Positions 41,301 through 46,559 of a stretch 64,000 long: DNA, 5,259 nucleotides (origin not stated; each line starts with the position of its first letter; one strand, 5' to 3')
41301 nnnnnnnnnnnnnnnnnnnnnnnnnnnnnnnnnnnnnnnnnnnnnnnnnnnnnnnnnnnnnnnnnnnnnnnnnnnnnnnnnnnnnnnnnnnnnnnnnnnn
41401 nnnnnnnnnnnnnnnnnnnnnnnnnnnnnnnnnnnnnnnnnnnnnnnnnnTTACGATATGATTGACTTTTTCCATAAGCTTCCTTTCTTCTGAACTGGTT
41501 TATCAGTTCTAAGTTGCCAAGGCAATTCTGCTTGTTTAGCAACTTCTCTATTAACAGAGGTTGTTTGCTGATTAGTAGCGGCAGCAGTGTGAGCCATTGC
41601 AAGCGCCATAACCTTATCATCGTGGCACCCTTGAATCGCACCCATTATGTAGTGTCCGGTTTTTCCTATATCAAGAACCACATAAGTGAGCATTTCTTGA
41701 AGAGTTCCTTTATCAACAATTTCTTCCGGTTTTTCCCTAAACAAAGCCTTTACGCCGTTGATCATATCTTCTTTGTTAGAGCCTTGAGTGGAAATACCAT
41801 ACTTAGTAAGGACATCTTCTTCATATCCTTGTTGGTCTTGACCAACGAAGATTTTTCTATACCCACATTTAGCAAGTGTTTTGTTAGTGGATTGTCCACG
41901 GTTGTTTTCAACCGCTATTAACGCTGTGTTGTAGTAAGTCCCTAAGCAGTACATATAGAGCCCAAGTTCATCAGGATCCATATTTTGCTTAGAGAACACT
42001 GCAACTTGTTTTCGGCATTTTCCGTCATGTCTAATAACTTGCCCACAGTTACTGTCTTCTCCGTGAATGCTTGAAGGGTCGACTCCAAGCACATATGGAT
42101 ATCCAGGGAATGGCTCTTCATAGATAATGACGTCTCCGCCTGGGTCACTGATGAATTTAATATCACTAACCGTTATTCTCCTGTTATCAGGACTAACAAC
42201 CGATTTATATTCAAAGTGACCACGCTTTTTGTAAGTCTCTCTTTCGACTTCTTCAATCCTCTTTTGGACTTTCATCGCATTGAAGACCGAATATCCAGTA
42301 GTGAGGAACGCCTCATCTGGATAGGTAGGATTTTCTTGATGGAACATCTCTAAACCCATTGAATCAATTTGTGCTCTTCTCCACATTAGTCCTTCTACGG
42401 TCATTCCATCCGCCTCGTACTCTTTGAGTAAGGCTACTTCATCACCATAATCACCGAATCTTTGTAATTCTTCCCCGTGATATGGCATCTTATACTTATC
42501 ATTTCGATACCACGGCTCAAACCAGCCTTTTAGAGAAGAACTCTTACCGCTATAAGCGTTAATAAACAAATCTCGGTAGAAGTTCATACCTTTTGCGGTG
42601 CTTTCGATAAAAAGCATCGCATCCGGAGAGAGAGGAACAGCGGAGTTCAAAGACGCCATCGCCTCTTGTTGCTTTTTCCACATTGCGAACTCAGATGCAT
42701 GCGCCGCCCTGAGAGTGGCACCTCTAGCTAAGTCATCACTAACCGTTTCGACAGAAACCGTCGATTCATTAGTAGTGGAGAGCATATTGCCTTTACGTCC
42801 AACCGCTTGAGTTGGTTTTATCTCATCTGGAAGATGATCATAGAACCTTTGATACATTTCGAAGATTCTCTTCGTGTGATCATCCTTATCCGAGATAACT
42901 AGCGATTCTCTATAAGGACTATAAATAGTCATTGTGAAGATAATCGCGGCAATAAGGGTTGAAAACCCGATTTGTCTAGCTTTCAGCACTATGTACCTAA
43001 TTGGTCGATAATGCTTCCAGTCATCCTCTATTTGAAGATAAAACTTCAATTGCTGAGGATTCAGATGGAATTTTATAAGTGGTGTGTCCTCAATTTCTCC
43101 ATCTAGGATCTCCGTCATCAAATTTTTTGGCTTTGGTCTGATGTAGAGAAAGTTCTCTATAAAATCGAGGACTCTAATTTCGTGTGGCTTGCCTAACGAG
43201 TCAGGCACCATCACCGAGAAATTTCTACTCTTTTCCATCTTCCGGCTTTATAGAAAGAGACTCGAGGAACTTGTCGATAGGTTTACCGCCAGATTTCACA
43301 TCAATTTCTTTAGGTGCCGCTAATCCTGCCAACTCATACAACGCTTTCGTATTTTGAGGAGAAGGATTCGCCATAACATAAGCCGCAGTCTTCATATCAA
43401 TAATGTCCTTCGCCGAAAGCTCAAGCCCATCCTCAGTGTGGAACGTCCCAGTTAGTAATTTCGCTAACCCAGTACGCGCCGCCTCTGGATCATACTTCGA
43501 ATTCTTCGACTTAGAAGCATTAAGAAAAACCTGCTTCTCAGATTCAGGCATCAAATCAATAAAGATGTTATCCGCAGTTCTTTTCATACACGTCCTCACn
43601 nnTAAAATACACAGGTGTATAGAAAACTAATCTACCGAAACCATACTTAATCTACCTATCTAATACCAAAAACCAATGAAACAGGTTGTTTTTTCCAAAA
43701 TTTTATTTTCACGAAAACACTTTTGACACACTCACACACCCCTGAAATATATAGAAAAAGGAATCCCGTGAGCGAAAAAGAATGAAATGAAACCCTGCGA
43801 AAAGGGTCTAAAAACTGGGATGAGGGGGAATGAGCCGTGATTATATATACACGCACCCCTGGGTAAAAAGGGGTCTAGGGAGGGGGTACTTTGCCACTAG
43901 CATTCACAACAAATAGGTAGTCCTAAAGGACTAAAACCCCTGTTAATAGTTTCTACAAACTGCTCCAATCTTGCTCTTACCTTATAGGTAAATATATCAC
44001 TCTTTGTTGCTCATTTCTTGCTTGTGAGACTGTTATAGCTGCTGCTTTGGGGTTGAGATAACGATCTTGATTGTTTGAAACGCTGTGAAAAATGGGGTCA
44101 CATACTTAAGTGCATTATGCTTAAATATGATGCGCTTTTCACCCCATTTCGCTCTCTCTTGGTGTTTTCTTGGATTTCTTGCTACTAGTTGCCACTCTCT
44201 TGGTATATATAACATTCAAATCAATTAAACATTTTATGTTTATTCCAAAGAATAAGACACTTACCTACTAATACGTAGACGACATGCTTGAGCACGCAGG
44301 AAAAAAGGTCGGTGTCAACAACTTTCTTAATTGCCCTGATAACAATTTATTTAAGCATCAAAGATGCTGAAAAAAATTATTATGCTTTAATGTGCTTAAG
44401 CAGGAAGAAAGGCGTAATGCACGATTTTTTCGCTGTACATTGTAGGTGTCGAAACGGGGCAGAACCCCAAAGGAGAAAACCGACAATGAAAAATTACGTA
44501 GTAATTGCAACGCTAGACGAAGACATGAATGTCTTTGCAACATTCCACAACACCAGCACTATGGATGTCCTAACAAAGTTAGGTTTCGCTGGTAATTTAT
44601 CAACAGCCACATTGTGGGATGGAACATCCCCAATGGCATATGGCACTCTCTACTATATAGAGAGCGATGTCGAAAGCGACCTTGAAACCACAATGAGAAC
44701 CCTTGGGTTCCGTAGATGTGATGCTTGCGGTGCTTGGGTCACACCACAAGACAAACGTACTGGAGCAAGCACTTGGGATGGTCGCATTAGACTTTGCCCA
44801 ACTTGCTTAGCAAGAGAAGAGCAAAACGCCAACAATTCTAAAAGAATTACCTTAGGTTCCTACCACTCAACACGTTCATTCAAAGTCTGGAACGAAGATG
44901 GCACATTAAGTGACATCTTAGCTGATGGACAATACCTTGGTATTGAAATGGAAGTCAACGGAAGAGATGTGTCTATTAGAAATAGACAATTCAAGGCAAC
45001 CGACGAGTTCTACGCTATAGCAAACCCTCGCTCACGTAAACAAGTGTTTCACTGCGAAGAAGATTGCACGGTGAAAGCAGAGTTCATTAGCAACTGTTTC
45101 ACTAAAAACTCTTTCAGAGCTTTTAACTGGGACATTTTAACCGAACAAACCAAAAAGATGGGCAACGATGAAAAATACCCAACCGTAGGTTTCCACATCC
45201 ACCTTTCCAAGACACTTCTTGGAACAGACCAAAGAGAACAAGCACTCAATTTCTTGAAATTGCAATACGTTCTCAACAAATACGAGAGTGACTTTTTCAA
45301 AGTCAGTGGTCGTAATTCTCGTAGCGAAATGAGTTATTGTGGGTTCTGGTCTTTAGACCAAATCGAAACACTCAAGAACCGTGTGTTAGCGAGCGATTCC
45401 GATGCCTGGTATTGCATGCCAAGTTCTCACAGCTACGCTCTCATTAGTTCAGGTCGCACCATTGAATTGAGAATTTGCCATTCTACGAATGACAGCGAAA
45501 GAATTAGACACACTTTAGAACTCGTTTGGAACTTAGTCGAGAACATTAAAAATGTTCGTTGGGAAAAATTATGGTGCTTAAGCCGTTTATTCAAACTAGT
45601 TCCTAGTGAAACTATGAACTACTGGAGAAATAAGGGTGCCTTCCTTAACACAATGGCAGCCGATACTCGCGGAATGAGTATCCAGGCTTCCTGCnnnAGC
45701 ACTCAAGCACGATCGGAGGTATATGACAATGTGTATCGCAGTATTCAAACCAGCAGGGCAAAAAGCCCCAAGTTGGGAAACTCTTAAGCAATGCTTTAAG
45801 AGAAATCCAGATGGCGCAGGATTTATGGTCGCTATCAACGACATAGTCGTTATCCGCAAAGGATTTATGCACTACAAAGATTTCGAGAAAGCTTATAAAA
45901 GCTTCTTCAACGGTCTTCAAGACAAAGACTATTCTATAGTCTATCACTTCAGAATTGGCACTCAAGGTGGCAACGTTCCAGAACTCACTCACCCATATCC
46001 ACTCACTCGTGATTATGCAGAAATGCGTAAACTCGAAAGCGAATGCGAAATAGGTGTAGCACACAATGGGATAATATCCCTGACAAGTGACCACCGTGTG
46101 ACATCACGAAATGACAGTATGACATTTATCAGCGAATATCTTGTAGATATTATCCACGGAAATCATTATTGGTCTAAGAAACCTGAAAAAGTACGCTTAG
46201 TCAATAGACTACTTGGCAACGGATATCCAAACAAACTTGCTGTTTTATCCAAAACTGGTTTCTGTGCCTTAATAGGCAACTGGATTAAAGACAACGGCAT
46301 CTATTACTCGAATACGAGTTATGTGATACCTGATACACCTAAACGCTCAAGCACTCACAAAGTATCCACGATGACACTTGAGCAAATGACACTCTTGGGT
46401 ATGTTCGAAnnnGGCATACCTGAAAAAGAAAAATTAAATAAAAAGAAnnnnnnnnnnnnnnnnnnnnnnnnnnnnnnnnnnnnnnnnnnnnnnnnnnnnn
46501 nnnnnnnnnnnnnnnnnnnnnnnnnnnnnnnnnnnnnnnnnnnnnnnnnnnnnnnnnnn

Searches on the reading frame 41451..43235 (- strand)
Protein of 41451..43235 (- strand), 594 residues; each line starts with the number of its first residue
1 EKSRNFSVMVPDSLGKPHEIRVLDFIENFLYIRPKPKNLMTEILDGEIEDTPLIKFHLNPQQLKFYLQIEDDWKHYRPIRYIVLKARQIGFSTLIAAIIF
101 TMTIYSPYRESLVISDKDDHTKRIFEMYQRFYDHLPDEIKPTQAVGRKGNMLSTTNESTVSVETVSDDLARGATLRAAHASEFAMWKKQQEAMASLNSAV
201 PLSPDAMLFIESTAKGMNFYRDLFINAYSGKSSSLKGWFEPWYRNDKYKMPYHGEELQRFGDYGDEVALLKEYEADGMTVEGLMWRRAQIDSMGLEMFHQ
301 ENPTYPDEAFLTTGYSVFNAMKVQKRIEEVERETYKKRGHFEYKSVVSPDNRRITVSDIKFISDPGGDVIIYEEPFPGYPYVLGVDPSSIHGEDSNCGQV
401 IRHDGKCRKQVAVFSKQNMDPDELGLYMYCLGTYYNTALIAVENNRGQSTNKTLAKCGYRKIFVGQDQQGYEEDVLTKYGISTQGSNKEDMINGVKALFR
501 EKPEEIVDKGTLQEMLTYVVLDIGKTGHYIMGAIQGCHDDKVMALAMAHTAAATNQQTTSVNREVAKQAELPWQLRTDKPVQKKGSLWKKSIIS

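Call 15: search_protein_families(library=phrogs, proteins=[window:41451-43235:-], max_evalue=0.001)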
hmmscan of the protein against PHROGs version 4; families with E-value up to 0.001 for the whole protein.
window:41451-43235:- (594 aa): 6 families
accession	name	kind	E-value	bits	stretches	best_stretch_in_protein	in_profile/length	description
phrog_2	-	head and packaging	1.5e-24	87.8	1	25-560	250-601/807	terminase large subunit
phrog_26724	-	unknown function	9.6e-14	52.4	1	52-217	29-186/192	-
phrog_24361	-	head and packaging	3e-13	50.9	1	425-557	14-143/162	terminase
phrog_38407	-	unknown function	2e-11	44.5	1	369-553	170-349/370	-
phrog_6681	-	head and packaging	1.2e-06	28.1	0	297-501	435-671/758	terminase large subunit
phrog_5989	-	head and packaging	5.4e-05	23.5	1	58-180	142-257/347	terminase large subunit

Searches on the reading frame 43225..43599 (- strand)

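Call 15: search_protein_families(library=phrogs, proteins=[window:43225-43599:-], max_evalue=0.001)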
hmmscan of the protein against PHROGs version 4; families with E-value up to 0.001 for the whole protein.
window:43225-43599:- (124 aa): 0 families

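Call 16: search_protein_families(library=pfam, proteins=[window:43225-43599:-], max_evalue=0.01)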
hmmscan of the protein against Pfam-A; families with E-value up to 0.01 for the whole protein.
window:43225-43599:- (124 aa): 1 family
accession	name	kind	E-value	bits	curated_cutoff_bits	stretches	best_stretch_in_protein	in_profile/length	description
PF23468.1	ARC6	-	0.0079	16.1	24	1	7-90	46-127/188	Plastid division regulator alpha solenoid domain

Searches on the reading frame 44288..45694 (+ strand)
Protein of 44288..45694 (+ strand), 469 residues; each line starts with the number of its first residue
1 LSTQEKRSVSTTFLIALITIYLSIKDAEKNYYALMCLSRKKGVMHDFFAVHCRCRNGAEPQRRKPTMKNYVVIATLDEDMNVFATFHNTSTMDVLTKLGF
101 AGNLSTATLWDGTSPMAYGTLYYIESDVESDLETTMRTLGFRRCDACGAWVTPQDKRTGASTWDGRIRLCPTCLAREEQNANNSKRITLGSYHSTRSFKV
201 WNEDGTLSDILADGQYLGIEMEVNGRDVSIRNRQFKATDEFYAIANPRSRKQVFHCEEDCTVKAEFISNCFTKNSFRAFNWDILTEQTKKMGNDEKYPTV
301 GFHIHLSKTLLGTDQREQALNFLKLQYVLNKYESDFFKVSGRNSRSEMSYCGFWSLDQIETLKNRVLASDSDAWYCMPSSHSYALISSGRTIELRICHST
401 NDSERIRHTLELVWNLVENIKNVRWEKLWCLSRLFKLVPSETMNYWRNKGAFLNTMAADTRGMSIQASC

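Call 15: search_protein_families(library=phrogs, proteins=[window:44288-45694:+], max_evalue=0.001)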
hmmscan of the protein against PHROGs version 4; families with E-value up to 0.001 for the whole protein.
window:44288-45694:+ (469 aa): 1 family
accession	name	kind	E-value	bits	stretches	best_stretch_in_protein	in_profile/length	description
phrog_16683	-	unknown function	1.2e-12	48.7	1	212-455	106-340/368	-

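Call 16: search_protein_families(library=pfam, proteins=[window:44288-45694:+], max_evalue=0.01)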
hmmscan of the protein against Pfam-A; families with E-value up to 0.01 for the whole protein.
window:44288-45694:+ (469 aa): 2 families
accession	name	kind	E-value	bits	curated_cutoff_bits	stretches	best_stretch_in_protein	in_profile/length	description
PF12224.13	Amidoligase_2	-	0.00067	20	22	1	281-411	96-239/245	Putative amidoligase enzyme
PF24444.1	DUF7563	-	0.0087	16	27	0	142-176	2-35/39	Family of unknown function (DUF7563)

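Call 99: search_protein_families(library=padloc, proteins=[window:44288-45694:+], max_evalue=0.1)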
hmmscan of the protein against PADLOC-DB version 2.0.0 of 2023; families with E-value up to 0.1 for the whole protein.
window:44288-45694:+ (469 aa): 0 families

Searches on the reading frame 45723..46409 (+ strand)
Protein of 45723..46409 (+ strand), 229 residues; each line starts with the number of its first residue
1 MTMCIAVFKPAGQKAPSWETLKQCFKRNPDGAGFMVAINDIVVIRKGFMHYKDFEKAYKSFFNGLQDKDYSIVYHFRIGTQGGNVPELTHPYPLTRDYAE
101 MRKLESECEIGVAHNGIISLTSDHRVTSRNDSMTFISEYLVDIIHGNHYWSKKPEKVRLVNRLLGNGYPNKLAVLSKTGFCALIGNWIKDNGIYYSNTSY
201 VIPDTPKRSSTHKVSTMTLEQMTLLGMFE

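Call 15: search_protein_families(library=phrogs, proteins=[window:45723-46409:+], max_evalue=0.001)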
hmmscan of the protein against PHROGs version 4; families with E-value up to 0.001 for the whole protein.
window:45723-46409:+ (229 aa): 1 family
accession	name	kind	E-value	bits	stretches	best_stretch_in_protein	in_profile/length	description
phrog_25883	-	unknown function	5.8e-06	26.7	1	3-201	1-188/299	-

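Call 16: search_protein_families(library=pfam, proteins=[window:45723-46409:+], max_evalue=0.01)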
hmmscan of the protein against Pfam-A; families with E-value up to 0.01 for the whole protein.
window:45723-46409:+ (229 aa): 0 families

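Call 99: search_protein_families(library=padloc, proteins=[window:45723-46409:+], max_evalue=0.1)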
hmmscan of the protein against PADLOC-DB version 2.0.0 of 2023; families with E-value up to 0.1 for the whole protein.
window:45723-46409:+ (229 aa): 0 families
